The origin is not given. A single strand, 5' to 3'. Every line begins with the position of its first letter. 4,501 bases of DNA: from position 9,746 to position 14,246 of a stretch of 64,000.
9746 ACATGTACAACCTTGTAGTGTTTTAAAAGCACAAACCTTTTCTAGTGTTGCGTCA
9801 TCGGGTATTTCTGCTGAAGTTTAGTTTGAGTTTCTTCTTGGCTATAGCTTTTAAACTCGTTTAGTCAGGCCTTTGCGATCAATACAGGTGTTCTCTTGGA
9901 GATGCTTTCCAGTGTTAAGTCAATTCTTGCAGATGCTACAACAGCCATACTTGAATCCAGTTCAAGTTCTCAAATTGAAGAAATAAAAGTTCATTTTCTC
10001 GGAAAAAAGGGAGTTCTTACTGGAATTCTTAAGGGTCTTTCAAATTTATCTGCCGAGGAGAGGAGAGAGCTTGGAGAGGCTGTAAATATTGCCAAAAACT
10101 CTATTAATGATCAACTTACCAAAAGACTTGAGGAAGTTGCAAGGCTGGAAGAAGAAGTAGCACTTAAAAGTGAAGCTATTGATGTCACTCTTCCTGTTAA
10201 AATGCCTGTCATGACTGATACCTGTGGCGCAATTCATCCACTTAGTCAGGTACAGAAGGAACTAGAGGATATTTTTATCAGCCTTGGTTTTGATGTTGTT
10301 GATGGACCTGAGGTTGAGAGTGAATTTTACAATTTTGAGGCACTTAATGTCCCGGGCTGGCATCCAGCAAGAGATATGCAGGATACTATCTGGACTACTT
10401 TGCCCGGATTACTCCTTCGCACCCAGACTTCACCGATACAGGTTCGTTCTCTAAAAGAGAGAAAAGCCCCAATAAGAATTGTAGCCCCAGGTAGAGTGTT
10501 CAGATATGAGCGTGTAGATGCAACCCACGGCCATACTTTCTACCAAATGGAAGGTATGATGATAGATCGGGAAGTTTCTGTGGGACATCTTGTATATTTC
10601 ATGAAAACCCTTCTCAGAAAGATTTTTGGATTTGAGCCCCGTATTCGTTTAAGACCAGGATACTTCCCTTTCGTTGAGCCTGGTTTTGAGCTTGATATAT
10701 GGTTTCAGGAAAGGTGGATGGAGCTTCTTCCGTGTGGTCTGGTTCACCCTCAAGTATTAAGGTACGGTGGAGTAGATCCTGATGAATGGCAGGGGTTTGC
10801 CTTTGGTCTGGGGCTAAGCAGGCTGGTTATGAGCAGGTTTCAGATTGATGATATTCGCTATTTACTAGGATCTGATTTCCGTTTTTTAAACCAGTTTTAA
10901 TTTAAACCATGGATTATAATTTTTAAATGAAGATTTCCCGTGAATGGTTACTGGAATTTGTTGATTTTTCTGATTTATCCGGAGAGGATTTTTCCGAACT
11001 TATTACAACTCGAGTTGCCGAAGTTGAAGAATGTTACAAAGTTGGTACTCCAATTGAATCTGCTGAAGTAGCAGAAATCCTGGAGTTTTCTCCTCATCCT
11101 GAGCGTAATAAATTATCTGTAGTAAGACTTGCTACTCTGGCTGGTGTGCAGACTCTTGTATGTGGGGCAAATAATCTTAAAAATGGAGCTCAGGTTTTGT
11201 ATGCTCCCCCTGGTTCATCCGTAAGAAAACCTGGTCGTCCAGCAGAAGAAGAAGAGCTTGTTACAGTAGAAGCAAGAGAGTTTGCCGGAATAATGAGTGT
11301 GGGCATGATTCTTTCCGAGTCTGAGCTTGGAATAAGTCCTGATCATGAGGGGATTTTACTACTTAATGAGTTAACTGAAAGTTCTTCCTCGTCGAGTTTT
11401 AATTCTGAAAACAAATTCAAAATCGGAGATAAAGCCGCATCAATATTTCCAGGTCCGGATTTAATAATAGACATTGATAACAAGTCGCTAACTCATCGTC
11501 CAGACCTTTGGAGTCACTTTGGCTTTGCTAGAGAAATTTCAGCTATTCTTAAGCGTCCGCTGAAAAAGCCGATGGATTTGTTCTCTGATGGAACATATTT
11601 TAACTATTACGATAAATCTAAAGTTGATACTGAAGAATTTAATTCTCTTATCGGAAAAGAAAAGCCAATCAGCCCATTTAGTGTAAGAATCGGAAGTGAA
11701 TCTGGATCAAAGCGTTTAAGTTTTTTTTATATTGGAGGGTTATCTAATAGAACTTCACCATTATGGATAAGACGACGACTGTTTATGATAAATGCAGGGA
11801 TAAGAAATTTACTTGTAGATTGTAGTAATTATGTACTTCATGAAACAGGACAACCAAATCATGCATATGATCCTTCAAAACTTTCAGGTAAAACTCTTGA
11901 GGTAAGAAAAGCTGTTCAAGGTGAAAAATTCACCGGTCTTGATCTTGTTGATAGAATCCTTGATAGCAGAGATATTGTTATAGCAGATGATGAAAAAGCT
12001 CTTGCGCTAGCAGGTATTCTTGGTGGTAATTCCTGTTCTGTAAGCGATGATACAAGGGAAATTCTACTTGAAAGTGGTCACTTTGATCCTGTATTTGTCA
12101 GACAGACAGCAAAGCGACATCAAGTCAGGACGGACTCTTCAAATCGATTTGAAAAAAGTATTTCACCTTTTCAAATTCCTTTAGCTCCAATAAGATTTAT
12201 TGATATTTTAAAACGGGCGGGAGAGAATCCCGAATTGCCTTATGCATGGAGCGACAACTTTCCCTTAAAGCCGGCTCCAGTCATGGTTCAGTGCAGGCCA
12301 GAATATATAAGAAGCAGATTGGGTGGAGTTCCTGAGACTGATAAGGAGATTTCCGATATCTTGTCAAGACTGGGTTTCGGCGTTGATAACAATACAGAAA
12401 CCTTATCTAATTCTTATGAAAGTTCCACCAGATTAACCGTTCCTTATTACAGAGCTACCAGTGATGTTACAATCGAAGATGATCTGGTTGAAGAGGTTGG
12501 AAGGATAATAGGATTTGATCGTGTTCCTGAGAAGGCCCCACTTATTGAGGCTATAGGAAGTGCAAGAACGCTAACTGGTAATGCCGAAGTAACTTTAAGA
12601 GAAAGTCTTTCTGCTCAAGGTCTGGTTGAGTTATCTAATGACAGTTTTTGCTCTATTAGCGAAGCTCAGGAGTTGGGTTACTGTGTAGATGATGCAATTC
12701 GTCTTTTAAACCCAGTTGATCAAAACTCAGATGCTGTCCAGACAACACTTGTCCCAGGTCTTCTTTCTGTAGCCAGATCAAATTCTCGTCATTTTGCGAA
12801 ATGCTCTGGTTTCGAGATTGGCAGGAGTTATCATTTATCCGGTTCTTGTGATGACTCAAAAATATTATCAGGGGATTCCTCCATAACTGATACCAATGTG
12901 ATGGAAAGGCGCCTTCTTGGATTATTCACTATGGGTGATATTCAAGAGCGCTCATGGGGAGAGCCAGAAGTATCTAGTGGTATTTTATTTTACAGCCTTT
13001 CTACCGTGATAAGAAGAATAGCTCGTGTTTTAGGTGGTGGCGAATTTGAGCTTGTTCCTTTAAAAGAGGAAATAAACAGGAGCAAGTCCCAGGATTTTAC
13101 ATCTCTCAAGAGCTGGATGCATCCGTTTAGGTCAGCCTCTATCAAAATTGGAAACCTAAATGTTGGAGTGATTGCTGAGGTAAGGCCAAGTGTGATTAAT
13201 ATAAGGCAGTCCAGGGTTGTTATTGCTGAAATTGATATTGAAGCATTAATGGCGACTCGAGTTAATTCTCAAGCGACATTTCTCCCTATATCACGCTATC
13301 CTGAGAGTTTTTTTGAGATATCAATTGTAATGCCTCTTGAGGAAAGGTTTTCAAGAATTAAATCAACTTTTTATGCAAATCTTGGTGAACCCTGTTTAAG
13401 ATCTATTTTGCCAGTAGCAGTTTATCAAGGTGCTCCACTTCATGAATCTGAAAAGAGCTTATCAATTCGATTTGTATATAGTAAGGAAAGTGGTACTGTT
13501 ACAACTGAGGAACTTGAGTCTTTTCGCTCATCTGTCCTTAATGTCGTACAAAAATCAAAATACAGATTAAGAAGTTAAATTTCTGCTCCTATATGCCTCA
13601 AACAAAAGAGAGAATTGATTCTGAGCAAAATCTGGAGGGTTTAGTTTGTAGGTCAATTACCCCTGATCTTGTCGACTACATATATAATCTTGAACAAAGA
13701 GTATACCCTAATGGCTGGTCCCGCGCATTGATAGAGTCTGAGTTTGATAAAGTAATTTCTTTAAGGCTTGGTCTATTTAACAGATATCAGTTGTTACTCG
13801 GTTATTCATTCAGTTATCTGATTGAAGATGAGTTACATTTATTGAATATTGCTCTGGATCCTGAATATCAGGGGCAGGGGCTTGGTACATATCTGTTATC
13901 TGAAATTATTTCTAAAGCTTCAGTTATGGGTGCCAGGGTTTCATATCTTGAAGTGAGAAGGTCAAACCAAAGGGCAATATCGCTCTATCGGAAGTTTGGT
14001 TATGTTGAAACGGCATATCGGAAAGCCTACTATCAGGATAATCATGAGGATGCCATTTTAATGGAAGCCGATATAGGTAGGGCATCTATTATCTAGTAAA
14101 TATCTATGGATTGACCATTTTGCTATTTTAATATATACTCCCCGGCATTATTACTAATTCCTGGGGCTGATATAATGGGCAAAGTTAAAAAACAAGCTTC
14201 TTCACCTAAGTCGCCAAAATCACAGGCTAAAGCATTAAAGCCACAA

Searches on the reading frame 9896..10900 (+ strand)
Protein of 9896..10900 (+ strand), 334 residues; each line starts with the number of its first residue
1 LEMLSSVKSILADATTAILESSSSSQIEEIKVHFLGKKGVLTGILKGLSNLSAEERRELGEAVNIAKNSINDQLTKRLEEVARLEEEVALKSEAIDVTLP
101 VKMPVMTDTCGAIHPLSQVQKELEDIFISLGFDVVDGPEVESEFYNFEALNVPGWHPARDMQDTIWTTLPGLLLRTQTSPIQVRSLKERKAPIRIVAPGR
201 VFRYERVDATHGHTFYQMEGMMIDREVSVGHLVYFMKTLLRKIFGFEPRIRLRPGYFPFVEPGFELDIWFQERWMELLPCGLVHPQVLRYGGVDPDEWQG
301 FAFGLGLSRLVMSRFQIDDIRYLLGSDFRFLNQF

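Call 5: search_protein_families(library=ncbifam, proteins=[window:9896-10900:+], max_evalue=0.001)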
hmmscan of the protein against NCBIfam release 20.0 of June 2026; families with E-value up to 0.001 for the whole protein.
window:9896-10900:+ (334 aa): 6 families
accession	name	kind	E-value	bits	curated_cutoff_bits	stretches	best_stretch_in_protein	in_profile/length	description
TIGR00468.1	pheS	equivalog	3e-89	299.5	237.45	2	172-334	159-322/324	phenylalanine--tRNA ligase subunit alpha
NF003210.0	PRK04172.1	equivalog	5.1e-61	207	350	2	172-333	332-490/496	phenylalanine--tRNA ligase subunit alpha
NF051887.1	PheS_related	equivalog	6.2e-42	143.9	300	1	107-334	5-239/349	PheS-related mystery ligase SrmL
TIGR00469.1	pheS_mito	equivalog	2.4e-32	112.2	258.35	2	250-334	259-343/451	phenylalanine--tRNA ligase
TIGR00470.1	sepS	equivalog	2.4e-07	29.6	380.65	1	186-323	200-340/533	O-phosphoserine--tRNA ligase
TIGR00443.1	hisZ_biosyn_reg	equivalog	0.00055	19.1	271.65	0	117-218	12-113/314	ATP phosphoribosyltransferase regulatory subunit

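Call 52: list_cluster_members(proteins=[L009:6656-7129:+, L009:3961-4752:+, L004:1831-2163:-, L004:14229-15605:-, L003:18042-19499:+, L008:2368-3441:-, window:9896-10900:+, window:15825-16628:+, L009:10001-11632:+, L004:902-1588:-])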
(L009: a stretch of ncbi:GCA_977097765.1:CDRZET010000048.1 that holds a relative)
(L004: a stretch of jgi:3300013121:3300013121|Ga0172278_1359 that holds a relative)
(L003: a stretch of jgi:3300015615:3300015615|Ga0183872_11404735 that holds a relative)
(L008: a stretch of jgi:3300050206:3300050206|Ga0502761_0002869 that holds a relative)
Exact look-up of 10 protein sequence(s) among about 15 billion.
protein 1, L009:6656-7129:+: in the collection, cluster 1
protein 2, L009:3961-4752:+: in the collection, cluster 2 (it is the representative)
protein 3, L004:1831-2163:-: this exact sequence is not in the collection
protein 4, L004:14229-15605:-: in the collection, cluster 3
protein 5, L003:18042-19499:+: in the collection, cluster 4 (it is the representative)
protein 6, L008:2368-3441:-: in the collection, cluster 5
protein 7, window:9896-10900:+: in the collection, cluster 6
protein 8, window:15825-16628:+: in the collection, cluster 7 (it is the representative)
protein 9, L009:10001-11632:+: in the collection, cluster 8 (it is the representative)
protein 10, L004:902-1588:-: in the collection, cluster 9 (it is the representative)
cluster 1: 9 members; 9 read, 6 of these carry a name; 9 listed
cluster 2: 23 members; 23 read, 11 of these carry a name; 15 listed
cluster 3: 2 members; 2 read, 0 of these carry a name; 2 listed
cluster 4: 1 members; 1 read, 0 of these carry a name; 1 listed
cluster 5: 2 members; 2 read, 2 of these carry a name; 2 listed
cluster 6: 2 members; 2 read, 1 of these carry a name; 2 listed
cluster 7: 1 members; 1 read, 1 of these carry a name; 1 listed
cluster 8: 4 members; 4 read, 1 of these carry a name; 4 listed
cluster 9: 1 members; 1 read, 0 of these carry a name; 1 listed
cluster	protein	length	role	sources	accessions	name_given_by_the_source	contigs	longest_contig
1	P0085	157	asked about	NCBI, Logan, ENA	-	-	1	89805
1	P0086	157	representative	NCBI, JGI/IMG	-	ribonuclease HI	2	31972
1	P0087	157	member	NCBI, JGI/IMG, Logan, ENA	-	ribonuclease HI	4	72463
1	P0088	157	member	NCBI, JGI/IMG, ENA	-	ribonuclease HI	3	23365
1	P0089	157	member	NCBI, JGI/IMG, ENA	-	ribonuclease HI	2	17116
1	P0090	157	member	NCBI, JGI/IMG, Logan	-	ribonuclease HI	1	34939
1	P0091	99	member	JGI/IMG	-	ribonuclease HI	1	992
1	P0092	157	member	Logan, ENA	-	-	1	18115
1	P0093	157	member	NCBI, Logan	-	-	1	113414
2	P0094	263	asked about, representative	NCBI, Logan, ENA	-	-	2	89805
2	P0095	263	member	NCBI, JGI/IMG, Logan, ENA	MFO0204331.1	MAG: MlaE family ABC transporter permease [Alphaproteobacteria bacterium] | phospholipid/cholesterol/gamma-HCH transport system permease protein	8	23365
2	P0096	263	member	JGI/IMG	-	phospholipid/cholesterol/gamma-HCH transport system permease protein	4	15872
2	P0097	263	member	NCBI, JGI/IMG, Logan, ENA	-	phospholipid/cholesterol/gamma-HCH transport system permease protein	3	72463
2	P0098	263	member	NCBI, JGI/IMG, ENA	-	phospholipid/cholesterol/gamma-HCH transport system permease protein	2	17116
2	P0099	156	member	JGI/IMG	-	phospholipid/cholesterol/gamma-HCH transport system permease protein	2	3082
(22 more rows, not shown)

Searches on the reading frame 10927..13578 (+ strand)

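Call 5: search_protein_families(library=ncbifam, proteins=[window:10927-13578:+], max_evalue=0.001)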
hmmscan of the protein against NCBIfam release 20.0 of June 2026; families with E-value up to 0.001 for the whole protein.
window:10927-13578:+ (883 aa): 6 families
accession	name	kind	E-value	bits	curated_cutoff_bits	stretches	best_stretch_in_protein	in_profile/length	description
TIGR00472.1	pheT_bact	equivalog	5e-147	491.4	402.65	1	1-882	1-798/798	phenylalanine--tRNA ligase subunit beta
NF001882.0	PRK00629.5-4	equivalog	2.4e-34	118.8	527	1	32-632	33-558/725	phenylalanine--tRNA ligase subunit beta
TIGR00471.1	pheT_arch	equivalog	7.4e-16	57.7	282.65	1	448-633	279-448/551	phenylalanine--tRNA ligase subunit beta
NF045760.1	YtpR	equivalog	5.3e-12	46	100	1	48-151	85-180/185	YtpR family tRNA-binding protein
NF001879.0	PRK00629.5-1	equivalog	0.00048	18.7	840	0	32-211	32-190/718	phenylalanine--tRNA ligase subunit beta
NF045867.1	PheT_Nterm_rel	equivalog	0.00069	19.7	120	0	26-136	70-170/171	TyrS-associated PheT N-terminal domain-related protein TapR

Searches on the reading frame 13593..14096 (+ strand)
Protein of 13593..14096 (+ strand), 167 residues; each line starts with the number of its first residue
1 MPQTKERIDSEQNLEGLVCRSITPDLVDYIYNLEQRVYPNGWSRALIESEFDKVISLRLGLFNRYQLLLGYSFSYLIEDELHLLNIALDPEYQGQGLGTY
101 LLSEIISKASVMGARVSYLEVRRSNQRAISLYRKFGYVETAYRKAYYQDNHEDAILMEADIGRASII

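Call 5: search_protein_families(library=ncbifam, proteins=[window:13593-14096:+], max_evalue=0.001)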
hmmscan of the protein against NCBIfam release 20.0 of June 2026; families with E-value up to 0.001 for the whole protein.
window:13593-14096:+ (167 aa): 13 families
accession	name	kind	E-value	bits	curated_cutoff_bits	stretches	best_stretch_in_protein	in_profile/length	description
TIGR01575.1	rimI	equivalog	1.4e-32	112.6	86.4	1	27-157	2-132/132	ribosomal protein S18-alanine N-acetyltransferase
NF007025.1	PRK09491.1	equivalog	5.3e-24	84.8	173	1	21-159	5-143/145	ribosomal protein S18-alanine N-acetyltransferase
NF053587.1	SpmdActasePaiA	equivalog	7.3e-09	35.6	250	1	78-158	88-168/172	spermidine/spermine N(1)-acetyltransferase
NF049894.1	CG3035_N_ac_Glu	equivalog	7e-07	28.8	280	1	86-140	238-292/300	N-acetylglutamate synthase, CG3035 family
NF040503.1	resist_ArsN1a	equivalog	1.3e-05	25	170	1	85-158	81-156/159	arsinothricin resistance N-acetyltransferase ArsN1 family A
NF000487.1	stat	exception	1.4e-05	24.7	420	1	78-150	102-174/189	streptothricin N-acetyltransferase STAT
NF007807.0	PRK10514.1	equivalog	1.6e-05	24.9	134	1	74-142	64-127/147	acetyltransferase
NF033083.0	AAC_3_I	equivalog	3.4e-05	24.1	200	1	79-139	76-136/145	AAC(3)-I family aminoglycoside N-acetyltransferase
NF002959.0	PRK03624.1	equivalog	3.5e-05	23.5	124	1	85-140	77-132/147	GNAT family acetyltransferase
NF011709.0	PRK15130.1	equivalog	0.00013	21.8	218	1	85-143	87-147/186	spermidine N1-acetyltransferase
TIGR03448.1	mycothiol_MshD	equivalog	0.00014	21.3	163.1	1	86-142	234-290/294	mycothiol synthase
NF033151.0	AAC_6p_A10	exception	0.00058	19.9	400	1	79-159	93-176/178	AAC(6')-I family aminoglycoside 6'-N-acetyltransferase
NF000359.1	sat3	exception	0.00068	19.7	360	0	83-152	98-167/180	streptothricin N-acetyltransferase Sat3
